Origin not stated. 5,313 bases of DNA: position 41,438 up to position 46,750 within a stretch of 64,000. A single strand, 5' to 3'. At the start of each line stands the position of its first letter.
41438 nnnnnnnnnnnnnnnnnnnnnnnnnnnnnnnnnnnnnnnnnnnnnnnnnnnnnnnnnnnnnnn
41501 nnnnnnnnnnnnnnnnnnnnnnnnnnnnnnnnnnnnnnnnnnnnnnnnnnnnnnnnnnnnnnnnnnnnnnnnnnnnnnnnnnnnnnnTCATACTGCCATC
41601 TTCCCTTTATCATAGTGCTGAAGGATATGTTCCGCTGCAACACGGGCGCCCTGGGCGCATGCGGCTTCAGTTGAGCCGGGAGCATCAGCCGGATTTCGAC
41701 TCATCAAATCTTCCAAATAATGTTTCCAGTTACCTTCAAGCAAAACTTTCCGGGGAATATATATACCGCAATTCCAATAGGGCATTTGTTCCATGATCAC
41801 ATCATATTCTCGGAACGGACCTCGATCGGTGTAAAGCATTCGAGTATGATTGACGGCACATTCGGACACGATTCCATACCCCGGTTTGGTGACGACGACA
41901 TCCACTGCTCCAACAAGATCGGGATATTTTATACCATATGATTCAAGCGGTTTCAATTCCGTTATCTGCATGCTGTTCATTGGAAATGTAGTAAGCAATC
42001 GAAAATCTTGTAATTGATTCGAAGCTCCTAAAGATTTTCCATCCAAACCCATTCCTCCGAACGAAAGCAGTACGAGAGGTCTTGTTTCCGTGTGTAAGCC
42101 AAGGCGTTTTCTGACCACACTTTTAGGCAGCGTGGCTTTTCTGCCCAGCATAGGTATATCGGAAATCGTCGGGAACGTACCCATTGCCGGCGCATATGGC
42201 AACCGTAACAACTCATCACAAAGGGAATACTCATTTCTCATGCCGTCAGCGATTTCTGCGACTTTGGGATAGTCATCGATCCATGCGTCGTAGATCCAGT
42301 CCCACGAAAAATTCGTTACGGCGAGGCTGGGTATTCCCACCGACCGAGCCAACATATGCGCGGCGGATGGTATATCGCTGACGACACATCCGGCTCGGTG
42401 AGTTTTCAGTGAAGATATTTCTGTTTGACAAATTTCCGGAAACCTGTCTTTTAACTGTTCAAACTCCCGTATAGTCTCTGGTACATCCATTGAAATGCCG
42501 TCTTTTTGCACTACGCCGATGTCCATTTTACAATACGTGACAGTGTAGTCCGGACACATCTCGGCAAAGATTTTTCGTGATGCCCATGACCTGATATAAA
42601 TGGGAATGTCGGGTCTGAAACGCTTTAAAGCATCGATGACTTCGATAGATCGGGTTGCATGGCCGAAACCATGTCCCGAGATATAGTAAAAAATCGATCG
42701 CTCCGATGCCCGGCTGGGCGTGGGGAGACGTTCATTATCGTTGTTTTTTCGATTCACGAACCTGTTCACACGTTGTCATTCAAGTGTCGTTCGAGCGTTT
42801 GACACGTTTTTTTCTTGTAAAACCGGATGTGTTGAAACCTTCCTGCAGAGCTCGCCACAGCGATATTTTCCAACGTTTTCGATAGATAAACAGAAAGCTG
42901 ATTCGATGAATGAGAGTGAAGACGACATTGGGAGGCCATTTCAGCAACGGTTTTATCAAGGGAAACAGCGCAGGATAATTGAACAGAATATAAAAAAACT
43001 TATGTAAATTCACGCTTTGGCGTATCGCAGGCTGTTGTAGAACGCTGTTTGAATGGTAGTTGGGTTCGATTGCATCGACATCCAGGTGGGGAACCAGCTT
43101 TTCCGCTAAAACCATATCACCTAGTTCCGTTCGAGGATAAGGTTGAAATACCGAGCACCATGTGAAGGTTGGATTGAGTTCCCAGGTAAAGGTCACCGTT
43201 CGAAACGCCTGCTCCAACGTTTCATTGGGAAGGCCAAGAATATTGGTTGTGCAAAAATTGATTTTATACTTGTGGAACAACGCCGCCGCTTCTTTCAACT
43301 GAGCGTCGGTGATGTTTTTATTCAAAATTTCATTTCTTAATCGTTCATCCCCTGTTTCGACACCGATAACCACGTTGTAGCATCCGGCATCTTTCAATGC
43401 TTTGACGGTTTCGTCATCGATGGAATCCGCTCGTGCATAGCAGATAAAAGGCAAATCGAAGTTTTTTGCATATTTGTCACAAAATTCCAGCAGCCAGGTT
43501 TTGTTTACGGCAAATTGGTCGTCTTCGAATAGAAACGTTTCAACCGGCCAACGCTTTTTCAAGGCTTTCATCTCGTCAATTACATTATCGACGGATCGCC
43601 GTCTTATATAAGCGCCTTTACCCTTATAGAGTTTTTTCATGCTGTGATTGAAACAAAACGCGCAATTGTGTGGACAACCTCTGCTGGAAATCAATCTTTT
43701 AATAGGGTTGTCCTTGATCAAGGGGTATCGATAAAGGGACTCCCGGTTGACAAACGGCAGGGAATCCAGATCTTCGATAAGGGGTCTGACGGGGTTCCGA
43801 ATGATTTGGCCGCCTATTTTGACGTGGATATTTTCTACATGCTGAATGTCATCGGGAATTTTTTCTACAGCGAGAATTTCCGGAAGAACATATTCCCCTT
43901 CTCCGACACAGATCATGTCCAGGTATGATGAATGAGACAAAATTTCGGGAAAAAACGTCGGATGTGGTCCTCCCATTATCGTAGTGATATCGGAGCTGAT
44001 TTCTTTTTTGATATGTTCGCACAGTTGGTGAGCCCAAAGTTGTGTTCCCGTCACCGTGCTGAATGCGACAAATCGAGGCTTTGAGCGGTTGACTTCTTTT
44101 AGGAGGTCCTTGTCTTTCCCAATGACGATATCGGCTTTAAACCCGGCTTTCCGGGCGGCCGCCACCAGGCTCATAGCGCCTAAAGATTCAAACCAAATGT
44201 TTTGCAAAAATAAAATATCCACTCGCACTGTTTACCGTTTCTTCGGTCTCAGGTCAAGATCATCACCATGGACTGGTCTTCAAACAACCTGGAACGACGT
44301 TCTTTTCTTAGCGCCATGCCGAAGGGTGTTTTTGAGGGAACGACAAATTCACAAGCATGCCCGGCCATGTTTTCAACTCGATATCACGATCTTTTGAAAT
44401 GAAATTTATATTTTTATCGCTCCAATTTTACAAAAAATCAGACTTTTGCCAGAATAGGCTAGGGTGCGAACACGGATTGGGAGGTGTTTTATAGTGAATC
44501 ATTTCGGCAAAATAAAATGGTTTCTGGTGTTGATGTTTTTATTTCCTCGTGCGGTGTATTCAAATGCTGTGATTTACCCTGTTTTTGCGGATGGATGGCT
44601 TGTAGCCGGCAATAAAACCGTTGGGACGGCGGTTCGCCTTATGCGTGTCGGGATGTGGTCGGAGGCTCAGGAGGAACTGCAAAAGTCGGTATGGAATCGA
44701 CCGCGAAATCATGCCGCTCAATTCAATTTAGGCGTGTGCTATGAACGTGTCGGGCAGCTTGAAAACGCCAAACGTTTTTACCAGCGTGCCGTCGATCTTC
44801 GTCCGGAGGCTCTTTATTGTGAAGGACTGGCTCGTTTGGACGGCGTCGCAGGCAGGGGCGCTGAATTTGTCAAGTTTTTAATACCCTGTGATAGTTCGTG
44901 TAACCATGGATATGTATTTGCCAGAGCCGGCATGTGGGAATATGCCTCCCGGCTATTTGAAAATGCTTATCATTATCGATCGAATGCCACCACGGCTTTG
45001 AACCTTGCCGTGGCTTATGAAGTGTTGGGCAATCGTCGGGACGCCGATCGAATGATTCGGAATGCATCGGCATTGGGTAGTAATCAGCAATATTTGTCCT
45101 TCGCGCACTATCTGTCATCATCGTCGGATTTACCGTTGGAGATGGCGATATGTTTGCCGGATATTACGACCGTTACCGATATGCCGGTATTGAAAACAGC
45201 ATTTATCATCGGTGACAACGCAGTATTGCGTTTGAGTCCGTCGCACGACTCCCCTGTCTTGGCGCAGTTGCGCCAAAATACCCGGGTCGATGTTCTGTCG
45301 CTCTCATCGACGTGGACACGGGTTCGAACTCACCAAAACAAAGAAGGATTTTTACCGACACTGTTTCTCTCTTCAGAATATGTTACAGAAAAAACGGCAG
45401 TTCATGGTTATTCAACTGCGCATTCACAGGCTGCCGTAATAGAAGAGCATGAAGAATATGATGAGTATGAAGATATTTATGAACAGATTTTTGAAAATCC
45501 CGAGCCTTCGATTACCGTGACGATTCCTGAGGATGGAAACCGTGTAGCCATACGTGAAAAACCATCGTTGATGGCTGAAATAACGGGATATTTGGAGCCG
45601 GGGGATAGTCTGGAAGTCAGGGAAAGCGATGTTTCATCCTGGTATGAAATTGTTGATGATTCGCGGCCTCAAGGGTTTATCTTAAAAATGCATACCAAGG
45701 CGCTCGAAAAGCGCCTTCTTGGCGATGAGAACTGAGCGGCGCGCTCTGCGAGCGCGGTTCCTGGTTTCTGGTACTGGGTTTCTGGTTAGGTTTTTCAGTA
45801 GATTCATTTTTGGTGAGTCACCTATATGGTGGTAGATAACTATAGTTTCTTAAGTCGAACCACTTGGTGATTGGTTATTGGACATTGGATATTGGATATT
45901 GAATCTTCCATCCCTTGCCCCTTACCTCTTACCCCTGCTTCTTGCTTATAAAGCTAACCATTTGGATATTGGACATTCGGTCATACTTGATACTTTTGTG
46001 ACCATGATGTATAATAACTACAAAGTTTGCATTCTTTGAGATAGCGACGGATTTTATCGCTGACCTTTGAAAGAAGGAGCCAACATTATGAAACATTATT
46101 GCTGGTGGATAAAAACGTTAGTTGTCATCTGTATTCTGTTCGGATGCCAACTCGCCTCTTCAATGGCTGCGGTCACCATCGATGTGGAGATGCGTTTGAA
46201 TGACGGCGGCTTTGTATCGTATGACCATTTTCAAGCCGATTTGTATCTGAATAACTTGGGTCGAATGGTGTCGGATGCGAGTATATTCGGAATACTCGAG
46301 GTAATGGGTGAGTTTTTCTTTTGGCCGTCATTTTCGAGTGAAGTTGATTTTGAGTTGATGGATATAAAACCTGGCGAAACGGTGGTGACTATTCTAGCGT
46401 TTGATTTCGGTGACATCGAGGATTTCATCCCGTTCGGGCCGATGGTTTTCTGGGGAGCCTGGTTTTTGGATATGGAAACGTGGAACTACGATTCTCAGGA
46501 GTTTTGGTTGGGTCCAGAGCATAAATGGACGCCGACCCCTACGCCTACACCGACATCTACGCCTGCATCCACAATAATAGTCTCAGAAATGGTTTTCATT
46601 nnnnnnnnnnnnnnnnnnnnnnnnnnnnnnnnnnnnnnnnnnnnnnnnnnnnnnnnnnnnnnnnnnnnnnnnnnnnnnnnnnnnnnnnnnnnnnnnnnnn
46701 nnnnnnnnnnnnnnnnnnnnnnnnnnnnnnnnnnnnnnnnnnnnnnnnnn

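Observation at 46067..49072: Lipoprotein of three tandem FGE-sulfatase (SUMF1/GldK-like) domains, duplicated at DNA level and flanked by a shared hairpin motif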

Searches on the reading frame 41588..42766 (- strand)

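Call 87: search_protein_families(library=pfam, proteins=[window:41588-42766:-], max_evalue=0.0001)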
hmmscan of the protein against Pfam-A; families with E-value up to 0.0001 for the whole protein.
window:41588-42766:- (392 aa): 1 family
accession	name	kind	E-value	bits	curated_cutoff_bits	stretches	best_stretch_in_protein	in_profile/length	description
PF13528.12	Glyco_trans_1_3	-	7.6e-05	22.5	25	0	25-153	3-124/322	Glycosyl transferase family 1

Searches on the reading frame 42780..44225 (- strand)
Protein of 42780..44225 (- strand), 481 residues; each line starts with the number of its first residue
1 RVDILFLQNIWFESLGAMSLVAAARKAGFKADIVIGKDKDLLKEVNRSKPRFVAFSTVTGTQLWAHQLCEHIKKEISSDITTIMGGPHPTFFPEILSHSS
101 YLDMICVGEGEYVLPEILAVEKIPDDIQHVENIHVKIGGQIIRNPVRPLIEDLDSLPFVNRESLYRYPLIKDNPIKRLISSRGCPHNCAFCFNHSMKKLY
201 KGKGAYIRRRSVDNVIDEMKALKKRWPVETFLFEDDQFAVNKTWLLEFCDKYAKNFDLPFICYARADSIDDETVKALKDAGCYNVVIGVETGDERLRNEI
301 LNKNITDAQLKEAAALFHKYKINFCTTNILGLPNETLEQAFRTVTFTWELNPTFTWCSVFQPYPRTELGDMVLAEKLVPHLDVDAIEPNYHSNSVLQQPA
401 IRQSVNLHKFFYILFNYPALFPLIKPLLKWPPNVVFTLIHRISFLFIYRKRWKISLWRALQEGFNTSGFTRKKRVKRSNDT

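Call 11: search_protein_families(library=pfam, proteins=[window:42780-44225:-], max_evalue=0.001)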
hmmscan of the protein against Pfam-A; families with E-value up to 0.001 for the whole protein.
window:42780-44225:- (481 aa): 2 families
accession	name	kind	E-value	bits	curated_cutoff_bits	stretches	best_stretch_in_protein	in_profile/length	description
PF04055.27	Radical_SAM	-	5.9e-23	82.3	29.5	1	179-343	2-162/166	Radical SAM superfamily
PF02310.24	B12-binding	-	4.3e-16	59.3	32.1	1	14-117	14-120/121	B12 binding domain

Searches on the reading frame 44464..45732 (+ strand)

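Call 11: search_protein_families(library=pfam, proteins=[window:44464-45732:+], max_evalue=0.001)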
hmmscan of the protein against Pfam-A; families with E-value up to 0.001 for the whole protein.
window:44464-45732:+ (423 aa): 10 families
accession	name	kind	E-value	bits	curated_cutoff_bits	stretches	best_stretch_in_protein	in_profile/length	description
PF08239.17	SH3_3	-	1.5e-16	60.8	27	2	252-299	2-50/54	Bacterial SH3 domain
PF07719.23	TPR_2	-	1e-08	35.1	27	1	84-115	2-33/34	Tetratricopeptide repeat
PF00515.34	TPR_1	-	1.7e-07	31.2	27.8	1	85-115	3-33/34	Tetratricopeptide repeat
PF06347.19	SH3_4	-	2.2e-06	27.8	24.1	0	251-297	3-49/56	Bacterial SH3 domain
PF13432.12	TPR_16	-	2.3e-06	28.4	32.7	1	58-115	6-63/65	Tetratricopeptide repeat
PF13181.12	TPR_8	-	6.6e-06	26.3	25.7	1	85-115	3-33/34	Tetratricopeptide repeat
PF13174.12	TPR_6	-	8.3e-06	26.6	26.3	0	85-115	2-32/33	Tetratricopeptide repeat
PF14559.12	TPR_19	-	9.2e-06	26.3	25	0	62-118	4-61/68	Tetratricopeptide repeat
PF19867.5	DUF6340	-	2e-05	24.4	26.4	0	147-189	212-258/258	Family of unknown function (DUF6340)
PF13424.12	TPR_12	-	0.00044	20.8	30.1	0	84-114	46-76/77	Tetratricopeptide repeat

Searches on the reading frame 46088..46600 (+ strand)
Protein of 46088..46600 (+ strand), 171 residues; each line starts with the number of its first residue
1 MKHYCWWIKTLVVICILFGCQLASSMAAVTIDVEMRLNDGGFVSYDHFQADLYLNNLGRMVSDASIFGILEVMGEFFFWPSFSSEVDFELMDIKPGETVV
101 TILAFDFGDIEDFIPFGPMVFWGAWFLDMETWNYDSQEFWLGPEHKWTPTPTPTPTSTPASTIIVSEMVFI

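Call 11: search_protein_families(library=pfam, proteins=[window:46088-46600:+], max_evalue=0.001)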
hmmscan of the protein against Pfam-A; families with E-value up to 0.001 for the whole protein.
window:46088-46600:+ (171 aa): 0 families
